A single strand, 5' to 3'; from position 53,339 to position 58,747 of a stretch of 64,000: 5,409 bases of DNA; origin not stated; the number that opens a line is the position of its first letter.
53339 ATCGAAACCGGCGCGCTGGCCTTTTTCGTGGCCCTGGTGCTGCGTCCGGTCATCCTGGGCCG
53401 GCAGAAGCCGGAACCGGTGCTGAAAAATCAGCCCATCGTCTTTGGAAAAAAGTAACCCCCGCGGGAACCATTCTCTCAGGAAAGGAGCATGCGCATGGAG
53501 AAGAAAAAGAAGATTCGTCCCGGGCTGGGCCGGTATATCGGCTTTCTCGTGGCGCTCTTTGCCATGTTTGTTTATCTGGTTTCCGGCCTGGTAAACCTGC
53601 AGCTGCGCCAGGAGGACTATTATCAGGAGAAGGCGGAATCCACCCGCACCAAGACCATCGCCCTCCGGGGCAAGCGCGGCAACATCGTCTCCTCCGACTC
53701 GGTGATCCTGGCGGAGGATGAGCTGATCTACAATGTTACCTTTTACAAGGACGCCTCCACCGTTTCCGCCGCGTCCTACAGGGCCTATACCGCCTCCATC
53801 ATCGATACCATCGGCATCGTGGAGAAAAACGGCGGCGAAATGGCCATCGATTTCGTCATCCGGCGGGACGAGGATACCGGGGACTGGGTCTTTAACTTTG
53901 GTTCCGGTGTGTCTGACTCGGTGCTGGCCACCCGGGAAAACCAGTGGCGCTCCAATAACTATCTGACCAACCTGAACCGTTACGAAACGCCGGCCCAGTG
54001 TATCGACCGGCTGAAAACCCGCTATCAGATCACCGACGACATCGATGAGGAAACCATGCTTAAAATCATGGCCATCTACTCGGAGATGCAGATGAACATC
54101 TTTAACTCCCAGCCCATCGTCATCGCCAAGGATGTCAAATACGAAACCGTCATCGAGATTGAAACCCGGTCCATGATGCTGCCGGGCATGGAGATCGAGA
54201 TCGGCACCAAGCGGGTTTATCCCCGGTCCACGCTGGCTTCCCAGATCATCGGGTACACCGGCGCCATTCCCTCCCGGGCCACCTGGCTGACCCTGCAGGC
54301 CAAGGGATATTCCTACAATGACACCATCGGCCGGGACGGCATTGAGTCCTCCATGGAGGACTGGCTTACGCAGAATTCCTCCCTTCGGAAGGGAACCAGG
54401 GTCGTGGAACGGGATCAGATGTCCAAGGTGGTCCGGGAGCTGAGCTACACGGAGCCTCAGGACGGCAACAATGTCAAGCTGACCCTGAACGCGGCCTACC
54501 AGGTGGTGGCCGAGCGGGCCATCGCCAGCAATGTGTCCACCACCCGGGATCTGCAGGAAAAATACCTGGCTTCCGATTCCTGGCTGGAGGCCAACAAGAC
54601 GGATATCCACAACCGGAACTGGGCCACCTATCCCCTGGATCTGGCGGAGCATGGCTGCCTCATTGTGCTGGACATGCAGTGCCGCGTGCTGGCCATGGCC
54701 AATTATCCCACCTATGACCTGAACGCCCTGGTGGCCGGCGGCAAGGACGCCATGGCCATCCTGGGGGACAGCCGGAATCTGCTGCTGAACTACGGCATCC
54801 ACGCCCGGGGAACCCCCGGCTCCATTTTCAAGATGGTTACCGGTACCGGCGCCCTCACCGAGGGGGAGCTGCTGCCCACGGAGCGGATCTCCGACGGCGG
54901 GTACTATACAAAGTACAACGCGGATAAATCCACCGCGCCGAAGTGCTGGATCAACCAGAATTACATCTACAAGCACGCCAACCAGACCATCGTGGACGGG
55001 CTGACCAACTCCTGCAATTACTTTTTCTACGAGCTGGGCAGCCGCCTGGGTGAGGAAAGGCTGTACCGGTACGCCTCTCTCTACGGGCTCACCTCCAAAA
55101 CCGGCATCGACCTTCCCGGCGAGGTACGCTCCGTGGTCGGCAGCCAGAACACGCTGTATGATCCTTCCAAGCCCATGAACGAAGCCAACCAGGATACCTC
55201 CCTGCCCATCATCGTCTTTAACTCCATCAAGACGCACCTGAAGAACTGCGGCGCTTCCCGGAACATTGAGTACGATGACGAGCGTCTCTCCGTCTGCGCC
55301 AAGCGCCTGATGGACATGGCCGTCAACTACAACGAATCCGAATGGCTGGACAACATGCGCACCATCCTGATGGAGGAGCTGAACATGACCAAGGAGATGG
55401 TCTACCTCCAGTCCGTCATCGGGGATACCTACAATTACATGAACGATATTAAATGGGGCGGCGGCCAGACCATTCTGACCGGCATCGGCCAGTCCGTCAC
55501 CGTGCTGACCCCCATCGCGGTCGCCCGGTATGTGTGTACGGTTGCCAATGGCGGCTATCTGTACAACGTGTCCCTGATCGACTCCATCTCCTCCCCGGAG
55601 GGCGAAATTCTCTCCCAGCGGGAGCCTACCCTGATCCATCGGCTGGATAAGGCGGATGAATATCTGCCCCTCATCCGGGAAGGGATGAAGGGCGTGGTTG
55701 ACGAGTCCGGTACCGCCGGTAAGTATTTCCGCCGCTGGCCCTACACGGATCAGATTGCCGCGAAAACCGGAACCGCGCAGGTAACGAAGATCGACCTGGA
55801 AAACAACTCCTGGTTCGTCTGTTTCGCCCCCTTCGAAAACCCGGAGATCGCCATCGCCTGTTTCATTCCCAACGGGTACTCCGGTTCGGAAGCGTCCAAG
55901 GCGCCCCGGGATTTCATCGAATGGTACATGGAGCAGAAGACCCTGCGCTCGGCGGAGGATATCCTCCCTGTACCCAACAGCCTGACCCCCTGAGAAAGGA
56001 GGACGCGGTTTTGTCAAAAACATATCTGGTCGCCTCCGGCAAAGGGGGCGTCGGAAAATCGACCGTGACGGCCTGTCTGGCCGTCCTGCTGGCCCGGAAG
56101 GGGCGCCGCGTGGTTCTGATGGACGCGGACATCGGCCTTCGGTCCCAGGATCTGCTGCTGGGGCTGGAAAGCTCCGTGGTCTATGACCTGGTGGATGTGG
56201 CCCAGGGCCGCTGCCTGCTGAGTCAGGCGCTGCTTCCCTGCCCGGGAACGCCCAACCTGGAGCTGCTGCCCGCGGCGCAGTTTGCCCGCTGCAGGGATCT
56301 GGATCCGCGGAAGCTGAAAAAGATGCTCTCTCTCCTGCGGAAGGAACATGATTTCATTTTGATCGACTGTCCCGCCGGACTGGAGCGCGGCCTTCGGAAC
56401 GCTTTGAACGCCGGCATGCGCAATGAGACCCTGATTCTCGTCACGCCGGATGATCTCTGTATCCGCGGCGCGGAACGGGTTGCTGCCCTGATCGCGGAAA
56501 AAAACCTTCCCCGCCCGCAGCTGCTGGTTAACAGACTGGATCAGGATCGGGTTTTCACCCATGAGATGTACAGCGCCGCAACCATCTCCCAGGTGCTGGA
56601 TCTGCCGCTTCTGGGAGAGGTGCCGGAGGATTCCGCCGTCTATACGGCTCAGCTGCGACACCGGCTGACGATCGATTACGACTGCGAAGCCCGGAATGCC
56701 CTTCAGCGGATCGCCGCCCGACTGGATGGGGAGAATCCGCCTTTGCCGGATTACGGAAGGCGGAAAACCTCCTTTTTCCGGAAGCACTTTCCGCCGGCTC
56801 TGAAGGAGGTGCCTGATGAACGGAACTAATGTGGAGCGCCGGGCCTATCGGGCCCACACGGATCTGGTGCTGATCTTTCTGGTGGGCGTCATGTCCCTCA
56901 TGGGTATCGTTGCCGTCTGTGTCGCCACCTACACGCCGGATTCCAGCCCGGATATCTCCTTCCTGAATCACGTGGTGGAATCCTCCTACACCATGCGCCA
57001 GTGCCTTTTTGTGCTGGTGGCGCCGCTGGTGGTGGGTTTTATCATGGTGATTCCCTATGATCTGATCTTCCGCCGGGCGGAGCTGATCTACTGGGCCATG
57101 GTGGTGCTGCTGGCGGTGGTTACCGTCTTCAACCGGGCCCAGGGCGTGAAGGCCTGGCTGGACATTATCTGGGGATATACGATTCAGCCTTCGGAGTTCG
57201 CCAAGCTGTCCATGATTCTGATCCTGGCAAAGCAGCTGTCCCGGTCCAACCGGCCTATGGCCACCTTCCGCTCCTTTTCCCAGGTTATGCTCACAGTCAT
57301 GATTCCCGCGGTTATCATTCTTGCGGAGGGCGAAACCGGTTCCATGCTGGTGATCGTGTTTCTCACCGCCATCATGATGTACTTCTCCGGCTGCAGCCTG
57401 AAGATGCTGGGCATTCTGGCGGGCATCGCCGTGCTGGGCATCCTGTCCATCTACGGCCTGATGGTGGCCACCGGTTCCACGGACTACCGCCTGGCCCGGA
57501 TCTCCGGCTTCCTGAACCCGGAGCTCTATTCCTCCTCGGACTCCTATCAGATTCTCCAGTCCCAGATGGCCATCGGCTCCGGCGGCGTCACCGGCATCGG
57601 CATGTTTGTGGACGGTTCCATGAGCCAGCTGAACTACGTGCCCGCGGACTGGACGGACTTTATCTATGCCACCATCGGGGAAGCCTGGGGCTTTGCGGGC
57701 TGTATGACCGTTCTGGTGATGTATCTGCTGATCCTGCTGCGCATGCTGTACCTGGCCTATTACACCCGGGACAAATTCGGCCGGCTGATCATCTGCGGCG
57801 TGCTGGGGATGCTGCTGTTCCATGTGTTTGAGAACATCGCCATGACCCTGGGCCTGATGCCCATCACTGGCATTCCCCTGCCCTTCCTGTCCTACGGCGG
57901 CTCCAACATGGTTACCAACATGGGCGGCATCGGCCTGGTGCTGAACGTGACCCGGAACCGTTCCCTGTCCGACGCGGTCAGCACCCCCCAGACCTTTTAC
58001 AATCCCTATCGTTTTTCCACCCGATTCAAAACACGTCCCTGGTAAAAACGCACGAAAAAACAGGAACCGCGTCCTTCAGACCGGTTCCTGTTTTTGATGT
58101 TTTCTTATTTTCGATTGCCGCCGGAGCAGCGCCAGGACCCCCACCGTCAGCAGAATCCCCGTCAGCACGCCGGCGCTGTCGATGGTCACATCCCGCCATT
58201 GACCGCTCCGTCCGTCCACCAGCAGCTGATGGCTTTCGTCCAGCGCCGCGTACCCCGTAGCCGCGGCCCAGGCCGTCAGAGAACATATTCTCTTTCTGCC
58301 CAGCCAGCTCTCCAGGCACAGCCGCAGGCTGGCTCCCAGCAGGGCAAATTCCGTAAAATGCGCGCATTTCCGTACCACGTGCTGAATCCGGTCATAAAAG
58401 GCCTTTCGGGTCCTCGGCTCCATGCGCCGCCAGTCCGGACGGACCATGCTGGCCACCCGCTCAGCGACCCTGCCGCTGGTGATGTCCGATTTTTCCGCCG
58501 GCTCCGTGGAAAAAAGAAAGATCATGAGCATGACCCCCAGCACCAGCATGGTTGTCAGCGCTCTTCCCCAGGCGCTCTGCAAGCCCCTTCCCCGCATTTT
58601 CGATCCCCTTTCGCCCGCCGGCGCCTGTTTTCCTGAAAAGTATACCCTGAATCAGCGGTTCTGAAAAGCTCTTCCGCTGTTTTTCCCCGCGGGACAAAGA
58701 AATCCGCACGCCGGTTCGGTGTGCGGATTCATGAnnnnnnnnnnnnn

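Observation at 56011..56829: MinD-like ATPase with substitutions at the MinE-response and MinC-binding residues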

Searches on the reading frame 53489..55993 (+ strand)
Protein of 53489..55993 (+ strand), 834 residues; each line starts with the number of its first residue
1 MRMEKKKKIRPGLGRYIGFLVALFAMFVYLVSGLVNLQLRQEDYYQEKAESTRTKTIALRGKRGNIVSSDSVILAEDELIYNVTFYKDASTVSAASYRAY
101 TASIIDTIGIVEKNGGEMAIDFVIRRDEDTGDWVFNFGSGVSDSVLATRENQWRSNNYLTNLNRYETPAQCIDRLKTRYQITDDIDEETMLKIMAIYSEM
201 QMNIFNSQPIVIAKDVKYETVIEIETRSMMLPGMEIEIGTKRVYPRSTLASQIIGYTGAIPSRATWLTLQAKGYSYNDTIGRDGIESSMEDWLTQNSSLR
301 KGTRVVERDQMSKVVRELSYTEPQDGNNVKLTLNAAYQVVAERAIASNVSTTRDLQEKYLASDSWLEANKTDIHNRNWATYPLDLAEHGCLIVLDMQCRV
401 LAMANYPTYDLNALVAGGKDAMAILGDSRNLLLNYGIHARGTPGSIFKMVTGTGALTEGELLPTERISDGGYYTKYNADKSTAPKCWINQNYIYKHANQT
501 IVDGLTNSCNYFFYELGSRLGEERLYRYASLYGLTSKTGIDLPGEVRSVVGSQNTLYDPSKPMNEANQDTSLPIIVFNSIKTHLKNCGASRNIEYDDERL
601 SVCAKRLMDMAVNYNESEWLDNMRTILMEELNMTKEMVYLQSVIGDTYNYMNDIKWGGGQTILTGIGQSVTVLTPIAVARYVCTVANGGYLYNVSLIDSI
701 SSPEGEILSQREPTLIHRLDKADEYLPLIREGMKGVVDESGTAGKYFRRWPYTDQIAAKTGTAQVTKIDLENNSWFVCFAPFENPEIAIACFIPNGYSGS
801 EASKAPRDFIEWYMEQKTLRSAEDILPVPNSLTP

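Call 3: search_protein_families(library=pfam, proteins=[window:53489-55993:+])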
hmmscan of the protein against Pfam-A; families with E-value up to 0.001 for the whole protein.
window:53489-55993:+ (834 aa): 2 families
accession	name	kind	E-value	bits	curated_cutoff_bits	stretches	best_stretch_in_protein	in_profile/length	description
PF00905.27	Transpeptidase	-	1.2e-42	146.6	22.1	2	652-803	144-290/299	Penicillin binding protein transpeptidase domain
PF03717.20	PBP_dimer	-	3.1e-27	96.6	24.4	1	61-318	4-179/180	Penicillin-binding Protein dimerisation domain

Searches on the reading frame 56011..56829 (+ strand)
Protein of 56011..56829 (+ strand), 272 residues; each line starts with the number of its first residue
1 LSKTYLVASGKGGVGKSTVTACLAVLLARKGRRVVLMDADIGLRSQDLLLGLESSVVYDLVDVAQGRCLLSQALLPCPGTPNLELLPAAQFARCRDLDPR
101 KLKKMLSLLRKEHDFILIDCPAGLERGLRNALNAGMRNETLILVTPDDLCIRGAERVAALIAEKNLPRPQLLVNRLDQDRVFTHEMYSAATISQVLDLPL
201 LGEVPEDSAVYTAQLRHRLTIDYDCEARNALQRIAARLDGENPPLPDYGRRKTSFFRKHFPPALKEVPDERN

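Call 3: search_protein_families(library=pfam, proteins=[window:56011-56829:+])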
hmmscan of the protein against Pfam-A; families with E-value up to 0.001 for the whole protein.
window:56011-56829:+ (272 aa): 10 families
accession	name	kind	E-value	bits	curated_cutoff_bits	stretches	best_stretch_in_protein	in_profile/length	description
PF01656.29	CbiA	-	2.5e-19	69.9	25.4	1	6-218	2-123/125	CobQ/CobB/MinD/ParA nucleotide binding domain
PF10609.15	ParA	-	3.6e-18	66.3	27.1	1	3-55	4-56/246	NUBPL iron-transfer P-loop NTPase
PF13614.12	AAA_31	-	1.3e-15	58.3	27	1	5-162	4-165/177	AAA domain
PF09140.17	MipZ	-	6.5e-10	39.2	20.7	1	6-133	4-120/262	ATPase MipZ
PF00142.24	Fer4_NifH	-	3.5e-09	37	25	1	9-51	6-48/271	4Fe-4S iron sulfur cluster binding proteins, NifH/frxC family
PF06564.18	CBP_BcsQ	-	5.7e-08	33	21.3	1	11-200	10-195/234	Cellulose biosynthesis protein BcsQ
PF02374.21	ArsA_ATPase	-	6.3e-08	32.6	24.3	1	5-40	3-38/305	Anion-transporting ATPase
PF16575.11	CLP1_P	-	6.2e-05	23.3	26.6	1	10-42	1-33/188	mRNA cleavage and polyadenylation factor CLP1 P-loop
PF13500.12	AAA_26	-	0.00029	21.2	27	0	3-209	1-193/198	AAA domain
PF25199.1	nSTAND_NTPase5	-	0.0006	20.1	34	0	5-49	43-90/145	Novel STAND NTPase 5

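Call 4: search_protein_families(library=ncbifam, proteins=[window:56011-56829:+])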
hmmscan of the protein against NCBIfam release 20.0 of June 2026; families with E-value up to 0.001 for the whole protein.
window:56011-56829:+ (272 aa): 28 families (the best 25 are shown)
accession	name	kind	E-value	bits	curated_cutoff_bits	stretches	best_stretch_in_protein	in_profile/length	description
TIGR01968.1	minD_bact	equivalog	2.5e-66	223.7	212.9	1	6-257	5-255/261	septum site-determining protein MinD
NF008079.0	PRK10818.1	equivalog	2.3e-40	138.6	508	1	1-260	1-268/270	septum site-determining protein MinD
TIGR01969.1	minD_arch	subfamily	1.6e-39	135.6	201.75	1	6-242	4-234/251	cell division ATPase MinD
TIGR03815.1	CpaE_hom_Actino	equivalog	1.8e-19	70.1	154.45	1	7-238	116-336/340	septum site-determining protein Ssd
NF041546.1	ParA_partition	equivalog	1.9e-17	63.5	180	2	7-40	4-37/203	ParA family partition ATPase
NF041136.1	MrpORP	equivalog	2.4e-15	56.7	450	1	3-55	6-58/365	iron-sulfur cluster carrier protein MrpORP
TIGR03371.1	cellulose_yhjQ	equivalog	1.6e-14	54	157.85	2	6-41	5-40/246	cellulose biosynthesis protein BcsQ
NF047398.1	AAA_KGGVGR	domain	2.9e-11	44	90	1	6-41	6-41/190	KGGVGR-motif variant AAA ATPase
TIGR01007.1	eps_fam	subfamily_domain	3.7e-10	39.7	108.05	1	3-121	18-136/204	polysaccharide biosynthesis tyrosine autokinase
NF008669.0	PRK11670.1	equivalog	1.8e-08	33.7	348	1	7-53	112-158/369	iron-sulfur cluster carrier protein ApbC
NF053622.1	ATPseBagAMYCTU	equivalog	8.3e-08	32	400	1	7-38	11-42/325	ATPase BagA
TIGR00345.1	GET3_arsA_TRC40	subfamily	2.8e-07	30.4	135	1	9-40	3-34/299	TRC40/GET3/ArsA family transport-energizing ATPase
TIGR01281.1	DPOR_bchL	equivalog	5.7e-07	29.2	345.15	1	8-42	5-39/268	ferredoxin:protochlorophyllide reductase (ATP-dependent) iron-sulfur ATP-binding protein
TIGR04291.1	arsen_driv_ArsA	equivalog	1.1e-06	27.7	650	1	4-40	4-40/565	arsenical pump-driving ATPase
TIGR01287.1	nifH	equivalog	1.7e-06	27.6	394.35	0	9-58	6-56/275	nitrogenase iron protein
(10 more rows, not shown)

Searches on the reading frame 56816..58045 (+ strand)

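Call 3: search_protein_families(library=pfam, proteins=[window:56816-58045:+])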
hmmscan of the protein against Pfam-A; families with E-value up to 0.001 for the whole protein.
window:56816-58045:+ (409 aa): 1 family
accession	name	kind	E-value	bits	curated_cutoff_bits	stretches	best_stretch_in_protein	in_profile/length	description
PF01098.24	FTSW_RODA_SPOVE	-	2.3e-76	257.5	26.4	1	20-382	5-354/356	Cell cycle protein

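Call 4: search_protein_families(library=ncbifam, proteins=[window:56816-58045:+])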
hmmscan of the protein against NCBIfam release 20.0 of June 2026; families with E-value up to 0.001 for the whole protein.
window:56816-58045:+ (409 aa): 6 families
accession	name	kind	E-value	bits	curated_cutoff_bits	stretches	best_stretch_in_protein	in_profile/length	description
TIGR02210.1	rodA_shape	equivalog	8.5e-91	304.7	336.7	1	16-382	1-356/357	rod shape-determining protein RodA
TIGR02614.1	ftsW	equivalog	1.1e-72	245.1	337.5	1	18-381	3-356/357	putative lipid II flippase FtsW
TIGR02615.1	spoVE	exception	2e-60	205.2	448.8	1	16-380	1-354/354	stage V sporulation protein E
NF037961.1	RodA_shape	subfamily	3.8e-55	187.9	150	2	242-366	272-395/415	rod shape-determining protein RodA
NF008060.0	PRK10794.1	equivalog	1.6e-50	172.1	590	1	60-384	50-365/370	peptidoglycan glycosyltransferase MrdB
NF008042.0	PRK10774.1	equivalog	1.2e-39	136.5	493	1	16-385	36-395/405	cell division protein FtsW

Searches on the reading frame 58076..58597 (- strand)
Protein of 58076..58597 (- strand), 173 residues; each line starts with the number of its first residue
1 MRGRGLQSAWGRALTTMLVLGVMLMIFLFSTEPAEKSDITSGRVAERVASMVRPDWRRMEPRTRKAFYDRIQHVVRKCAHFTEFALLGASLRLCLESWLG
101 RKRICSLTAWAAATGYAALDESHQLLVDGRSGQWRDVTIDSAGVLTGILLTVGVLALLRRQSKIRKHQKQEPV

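Call 67: search_protein_families(library=pfam, proteins=[window:58076-58597:-], max_evalue=0.01)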
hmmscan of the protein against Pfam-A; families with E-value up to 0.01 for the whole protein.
window:58076-58597:- (173 aa): 1 family
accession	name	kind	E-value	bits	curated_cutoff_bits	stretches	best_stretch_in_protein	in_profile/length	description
PF04892.17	VanZ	-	8.4e-21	75.3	30.1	1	17-152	3-123/126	VanZ like family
